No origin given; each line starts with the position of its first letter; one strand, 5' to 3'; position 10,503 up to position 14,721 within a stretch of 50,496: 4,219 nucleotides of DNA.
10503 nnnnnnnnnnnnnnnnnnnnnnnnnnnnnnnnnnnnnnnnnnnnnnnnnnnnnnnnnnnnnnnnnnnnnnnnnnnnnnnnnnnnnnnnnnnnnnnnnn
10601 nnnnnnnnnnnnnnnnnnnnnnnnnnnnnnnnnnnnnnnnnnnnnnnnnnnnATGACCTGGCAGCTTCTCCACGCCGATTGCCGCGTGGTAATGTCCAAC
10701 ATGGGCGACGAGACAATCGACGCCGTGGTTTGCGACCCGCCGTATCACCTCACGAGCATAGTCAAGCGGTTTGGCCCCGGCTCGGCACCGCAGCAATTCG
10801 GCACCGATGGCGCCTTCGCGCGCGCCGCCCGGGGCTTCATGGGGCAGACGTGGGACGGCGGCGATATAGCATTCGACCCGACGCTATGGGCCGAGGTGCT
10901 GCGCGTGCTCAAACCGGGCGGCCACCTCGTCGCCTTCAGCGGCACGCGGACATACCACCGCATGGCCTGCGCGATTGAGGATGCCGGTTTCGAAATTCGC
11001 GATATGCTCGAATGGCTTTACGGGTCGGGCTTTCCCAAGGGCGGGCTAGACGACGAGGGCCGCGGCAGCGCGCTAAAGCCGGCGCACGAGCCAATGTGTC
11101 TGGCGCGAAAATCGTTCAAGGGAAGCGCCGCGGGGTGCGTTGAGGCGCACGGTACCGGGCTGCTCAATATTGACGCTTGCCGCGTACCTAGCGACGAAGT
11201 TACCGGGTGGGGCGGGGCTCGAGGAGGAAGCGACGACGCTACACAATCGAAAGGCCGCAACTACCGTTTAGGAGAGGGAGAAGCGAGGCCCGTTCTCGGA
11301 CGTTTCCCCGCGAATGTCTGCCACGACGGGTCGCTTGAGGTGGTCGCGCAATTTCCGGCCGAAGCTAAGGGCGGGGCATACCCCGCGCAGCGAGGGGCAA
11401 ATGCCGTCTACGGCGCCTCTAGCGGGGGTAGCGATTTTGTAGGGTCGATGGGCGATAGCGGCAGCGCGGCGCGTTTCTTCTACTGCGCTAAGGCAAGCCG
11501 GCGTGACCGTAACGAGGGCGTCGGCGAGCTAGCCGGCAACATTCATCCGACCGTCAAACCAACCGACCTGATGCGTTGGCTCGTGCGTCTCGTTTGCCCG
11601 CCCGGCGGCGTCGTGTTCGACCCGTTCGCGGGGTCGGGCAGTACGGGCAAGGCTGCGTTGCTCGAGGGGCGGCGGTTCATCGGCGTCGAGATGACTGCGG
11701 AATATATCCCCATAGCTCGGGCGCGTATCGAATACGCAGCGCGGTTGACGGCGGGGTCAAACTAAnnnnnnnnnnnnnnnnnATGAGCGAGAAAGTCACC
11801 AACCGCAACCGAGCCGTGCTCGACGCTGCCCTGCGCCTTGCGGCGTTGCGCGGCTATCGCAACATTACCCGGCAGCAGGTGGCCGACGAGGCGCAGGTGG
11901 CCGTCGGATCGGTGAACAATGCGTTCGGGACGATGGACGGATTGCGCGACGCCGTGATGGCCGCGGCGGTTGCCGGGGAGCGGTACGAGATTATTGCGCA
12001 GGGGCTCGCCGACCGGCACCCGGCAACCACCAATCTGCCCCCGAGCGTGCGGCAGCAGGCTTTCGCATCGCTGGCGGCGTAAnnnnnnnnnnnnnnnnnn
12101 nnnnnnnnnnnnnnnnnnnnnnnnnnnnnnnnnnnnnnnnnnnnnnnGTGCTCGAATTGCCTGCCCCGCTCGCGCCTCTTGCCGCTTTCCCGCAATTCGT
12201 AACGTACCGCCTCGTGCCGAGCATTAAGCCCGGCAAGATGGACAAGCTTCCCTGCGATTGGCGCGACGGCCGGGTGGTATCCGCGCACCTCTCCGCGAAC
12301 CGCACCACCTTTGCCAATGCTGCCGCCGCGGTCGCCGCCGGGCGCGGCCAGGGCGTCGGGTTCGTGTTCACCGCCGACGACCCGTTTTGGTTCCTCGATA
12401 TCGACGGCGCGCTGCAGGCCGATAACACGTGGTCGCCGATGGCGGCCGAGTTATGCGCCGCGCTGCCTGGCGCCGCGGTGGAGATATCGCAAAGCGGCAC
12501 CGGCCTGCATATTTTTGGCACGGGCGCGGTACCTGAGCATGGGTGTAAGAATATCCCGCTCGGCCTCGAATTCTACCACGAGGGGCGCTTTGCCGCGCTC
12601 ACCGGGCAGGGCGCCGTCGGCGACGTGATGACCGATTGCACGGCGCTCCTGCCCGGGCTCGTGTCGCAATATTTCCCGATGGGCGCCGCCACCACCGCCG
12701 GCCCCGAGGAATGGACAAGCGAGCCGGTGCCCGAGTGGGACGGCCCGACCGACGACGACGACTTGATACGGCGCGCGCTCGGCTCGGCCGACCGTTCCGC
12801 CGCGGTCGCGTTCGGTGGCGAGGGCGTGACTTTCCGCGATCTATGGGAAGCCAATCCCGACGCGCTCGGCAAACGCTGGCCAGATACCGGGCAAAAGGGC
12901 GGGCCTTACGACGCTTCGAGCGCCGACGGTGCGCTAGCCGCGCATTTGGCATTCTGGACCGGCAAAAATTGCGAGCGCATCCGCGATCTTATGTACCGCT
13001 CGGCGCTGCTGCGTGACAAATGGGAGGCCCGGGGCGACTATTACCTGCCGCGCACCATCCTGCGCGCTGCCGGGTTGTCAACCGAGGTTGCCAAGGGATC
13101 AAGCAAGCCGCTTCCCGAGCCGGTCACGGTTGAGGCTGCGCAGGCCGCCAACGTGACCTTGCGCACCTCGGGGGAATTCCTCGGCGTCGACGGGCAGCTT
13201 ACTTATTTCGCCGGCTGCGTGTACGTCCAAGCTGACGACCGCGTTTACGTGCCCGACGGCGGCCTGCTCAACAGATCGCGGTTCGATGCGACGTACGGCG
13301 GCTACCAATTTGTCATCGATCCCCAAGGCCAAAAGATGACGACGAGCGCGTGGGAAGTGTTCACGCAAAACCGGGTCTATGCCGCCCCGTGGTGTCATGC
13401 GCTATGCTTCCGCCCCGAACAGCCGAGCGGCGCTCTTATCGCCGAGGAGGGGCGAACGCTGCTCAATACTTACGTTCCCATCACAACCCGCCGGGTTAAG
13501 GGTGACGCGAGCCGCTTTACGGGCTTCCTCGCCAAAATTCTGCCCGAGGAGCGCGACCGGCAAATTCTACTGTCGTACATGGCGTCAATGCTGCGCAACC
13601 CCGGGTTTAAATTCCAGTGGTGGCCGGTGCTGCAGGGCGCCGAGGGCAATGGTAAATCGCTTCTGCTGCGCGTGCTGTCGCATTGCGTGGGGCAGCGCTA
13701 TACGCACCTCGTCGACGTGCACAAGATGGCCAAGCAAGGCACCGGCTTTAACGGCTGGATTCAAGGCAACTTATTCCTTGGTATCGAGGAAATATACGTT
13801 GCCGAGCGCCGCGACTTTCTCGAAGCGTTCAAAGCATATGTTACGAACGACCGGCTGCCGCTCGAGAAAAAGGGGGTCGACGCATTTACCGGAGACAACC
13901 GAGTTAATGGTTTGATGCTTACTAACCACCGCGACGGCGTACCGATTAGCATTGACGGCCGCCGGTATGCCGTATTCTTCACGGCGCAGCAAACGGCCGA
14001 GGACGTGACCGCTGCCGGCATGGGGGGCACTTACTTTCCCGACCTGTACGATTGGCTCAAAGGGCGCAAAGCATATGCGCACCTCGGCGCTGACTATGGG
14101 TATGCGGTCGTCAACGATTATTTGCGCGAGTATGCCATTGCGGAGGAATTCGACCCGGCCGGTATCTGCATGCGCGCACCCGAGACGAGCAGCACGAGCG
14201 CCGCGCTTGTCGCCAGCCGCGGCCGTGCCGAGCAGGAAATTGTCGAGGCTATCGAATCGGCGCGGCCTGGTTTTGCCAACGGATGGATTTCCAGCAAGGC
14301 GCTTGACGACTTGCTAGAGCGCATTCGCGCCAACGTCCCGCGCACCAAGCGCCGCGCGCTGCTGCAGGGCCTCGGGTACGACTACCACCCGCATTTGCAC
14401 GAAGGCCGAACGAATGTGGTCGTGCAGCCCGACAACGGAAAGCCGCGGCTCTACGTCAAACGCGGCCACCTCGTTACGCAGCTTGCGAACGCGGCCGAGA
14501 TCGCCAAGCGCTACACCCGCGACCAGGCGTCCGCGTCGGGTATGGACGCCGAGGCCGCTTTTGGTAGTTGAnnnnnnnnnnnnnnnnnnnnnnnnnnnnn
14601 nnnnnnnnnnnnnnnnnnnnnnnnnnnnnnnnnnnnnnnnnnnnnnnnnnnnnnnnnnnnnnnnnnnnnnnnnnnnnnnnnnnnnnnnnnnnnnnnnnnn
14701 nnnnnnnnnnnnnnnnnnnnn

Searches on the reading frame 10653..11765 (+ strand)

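Call 51: search_protein_families(library=phrogs, proteins=[window:10653-11765:+], max_evalue=0.0001)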
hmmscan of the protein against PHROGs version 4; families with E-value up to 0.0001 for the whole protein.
window:10653-11765:+ (370 aa): 10 families
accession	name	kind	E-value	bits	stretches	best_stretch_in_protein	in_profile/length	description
phrog_67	-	other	8.9e-71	240.9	1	1-363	122-347/743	DNA methyltransferase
phrog_3008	-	other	6.1e-35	121.6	1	150-366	2-218/244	DNA methyltransferase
phrog_498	-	other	4.3e-21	76.1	1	13-361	214-422/633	DNA methyltransferase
phrog_6025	-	other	7.8e-21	75.5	2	56-130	41-117/192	DNA methyltransferase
phrog_8769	-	other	5.7e-17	62.3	1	307-360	1-54/71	methyltransferase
phrog_23148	-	unknown function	5e-16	60.2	1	272-363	65-150/165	-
phrog_18293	-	other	5.5e-16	59.6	1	294-367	42-115/119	methyltransferase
phrog_6952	-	other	8.2e-12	46.3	1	298-350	114-166/181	DNA methyltransferase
phrog_23085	-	unknown function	1e-07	32.7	1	295-358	41-104/138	-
phrog_12517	-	unknown function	2.5e-07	31.2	1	310-362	98-150/316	-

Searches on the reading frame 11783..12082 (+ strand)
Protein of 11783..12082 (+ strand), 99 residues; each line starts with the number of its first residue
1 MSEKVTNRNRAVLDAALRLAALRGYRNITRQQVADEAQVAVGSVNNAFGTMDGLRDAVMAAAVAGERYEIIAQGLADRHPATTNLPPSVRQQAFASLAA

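Call 105: search_protein_families(library=pfam, proteins=[window:11783-12082:+], max_evalue=0.1)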
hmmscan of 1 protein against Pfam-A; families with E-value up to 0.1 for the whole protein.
window:11783-12082:+ (99 aa): 2 families
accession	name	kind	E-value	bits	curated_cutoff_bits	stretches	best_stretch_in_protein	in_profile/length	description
PF00440.29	TetR_N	-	1.2e-09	38.3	24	1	13-58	2-47/47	Bacterial regulatory proteins, tetR family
PF13560.12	HTH_31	-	0.056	14.2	27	1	16-44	3-31/64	Helix-turn-helix domain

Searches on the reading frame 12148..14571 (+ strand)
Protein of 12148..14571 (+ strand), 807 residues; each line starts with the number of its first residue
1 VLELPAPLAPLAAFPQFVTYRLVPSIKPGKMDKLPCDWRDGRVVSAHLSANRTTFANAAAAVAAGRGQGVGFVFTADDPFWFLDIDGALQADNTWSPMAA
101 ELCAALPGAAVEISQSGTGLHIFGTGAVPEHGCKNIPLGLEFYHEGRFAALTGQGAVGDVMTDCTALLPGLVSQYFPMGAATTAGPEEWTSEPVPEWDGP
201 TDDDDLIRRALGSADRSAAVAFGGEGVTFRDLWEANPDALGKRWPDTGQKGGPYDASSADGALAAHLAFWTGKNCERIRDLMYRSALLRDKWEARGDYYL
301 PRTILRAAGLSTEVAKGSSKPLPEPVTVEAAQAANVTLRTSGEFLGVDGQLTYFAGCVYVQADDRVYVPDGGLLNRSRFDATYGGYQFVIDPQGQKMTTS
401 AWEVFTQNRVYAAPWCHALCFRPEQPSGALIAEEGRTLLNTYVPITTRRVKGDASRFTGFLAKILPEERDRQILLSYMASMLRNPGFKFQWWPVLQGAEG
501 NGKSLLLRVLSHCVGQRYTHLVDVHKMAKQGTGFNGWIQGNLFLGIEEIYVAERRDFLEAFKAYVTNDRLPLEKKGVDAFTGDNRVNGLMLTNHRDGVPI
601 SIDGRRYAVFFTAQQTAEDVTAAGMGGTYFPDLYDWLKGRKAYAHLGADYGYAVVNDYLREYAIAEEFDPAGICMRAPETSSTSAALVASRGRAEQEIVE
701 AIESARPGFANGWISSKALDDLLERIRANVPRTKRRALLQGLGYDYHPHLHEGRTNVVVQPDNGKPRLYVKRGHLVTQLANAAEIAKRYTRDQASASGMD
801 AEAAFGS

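Call 10: search_protein_families(library=phrogs, proteins=[window:12148-14571:+], max_evalue=0.001)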
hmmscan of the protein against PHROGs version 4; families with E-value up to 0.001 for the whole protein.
window:12148-14571:+ (807 aa): 10 families
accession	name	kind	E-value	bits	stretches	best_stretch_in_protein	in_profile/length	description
phrog_1829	-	DNA, RNA and nucleotide metabolism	8.8e-127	425.2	1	8-788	7-769/772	DNA primase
phrog_35045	-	DNA, RNA and nucleotide metabolism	1.4e-63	216.4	1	11-308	8-314/826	DNA primase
phrog_13901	-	DNA, RNA and nucleotide metabolism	3.6e-45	155.6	1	11-331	15-317/341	DNA primase/helicase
phrog_1156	-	DNA, RNA and nucleotide metabolism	2.3e-31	110.2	1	446-727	517-781/855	DNA primase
phrog_3022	-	DNA, RNA and nucleotide metabolism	9e-18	65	1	13-306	15-290/788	DNA primase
phrog_9765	-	DNA, RNA and nucleotide metabolism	1.4e-16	60.6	1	419-697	551-822/939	DNA primase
phrog_8643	-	DNA, RNA and nucleotide metabolism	3.2e-14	54.1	1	33-154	53-169/179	DNA polymerase/primase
phrog_15962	-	DNA, RNA and nucleotide metabolism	5.4e-10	39.1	1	9-160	33-195/835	DNA primase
phrog_24712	-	unknown function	2.1e-07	30.2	1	477-609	460-592/801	-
phrog_256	-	DNA, RNA and nucleotide metabolism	0.00024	20.8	1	482-567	513-590/798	DNA helicase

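Call 11: search_protein_families(library=pfam, proteins=[window:12148-14571:+], max_evalue=0.01)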
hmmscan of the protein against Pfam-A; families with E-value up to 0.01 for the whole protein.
window:12148-14571:+ (807 aa): 3 families
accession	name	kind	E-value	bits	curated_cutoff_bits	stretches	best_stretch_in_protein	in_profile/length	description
PF19263.5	DUF5906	-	3e-16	60.5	27.6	1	495-605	1-113/114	Family of unknown function (DUF5906)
PF22763.1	NrS1-1_pol-like_HBD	-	7.9e-15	54.9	27.9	1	257-312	2-59/64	NrS-1 polymerase HBD domain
PF05272.17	VapE-like_dom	-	9.7e-06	25.6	25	1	459-568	21-122/217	Virulence-associated protein E-like domain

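Call 59: find_related_loci(query=window:12148-14571:+, collection=viral_contigs, flank=1000)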
Query window:12148-14571:+ (807 aa) in viral_contigs; peptide patterns used: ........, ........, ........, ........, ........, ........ (x = any residue, [..] = any of these).
98 stretches matched a pattern; 95 encode a relative of the query (tblastn E <= 1e-3); the best 80 are kept; 80 distinct loci.
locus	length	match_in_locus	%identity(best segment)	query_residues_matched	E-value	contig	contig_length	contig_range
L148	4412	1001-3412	75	1-806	0e+0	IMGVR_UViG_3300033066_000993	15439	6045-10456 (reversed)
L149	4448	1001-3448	73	1-806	0e+0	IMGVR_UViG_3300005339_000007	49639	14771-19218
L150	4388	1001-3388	74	14-806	0e+0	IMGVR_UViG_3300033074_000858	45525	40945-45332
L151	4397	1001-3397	56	2-806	0e+0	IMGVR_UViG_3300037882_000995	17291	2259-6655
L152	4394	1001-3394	55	2-806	0e+0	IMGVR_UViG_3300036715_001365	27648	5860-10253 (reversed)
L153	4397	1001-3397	55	2-807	0e+0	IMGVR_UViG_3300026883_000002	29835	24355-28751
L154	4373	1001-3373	56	14-807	0e+0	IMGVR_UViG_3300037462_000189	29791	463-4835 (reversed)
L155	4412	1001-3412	70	1-802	0e+0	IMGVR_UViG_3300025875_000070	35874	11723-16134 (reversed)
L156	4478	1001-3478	51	2-806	0e+0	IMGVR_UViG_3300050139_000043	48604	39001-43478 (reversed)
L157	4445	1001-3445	50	5-800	0e+0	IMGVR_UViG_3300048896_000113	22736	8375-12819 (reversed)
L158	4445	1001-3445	50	5-800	0e+0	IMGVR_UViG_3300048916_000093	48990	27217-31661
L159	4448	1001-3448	51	1-806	0e+0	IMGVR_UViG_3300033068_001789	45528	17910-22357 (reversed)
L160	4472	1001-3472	51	1-805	0e+0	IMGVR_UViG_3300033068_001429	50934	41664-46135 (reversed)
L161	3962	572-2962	51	2-805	0e+0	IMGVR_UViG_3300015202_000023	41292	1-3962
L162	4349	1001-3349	50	1-791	0e+0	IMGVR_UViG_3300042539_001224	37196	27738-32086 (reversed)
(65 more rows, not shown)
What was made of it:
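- On Iteron-type replication origin: The distance varies from 0.8 to 6.8 kb in relatives (call 59).
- The distance to the primase gene varies from 0.8 to 6.8 kb (call 59).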
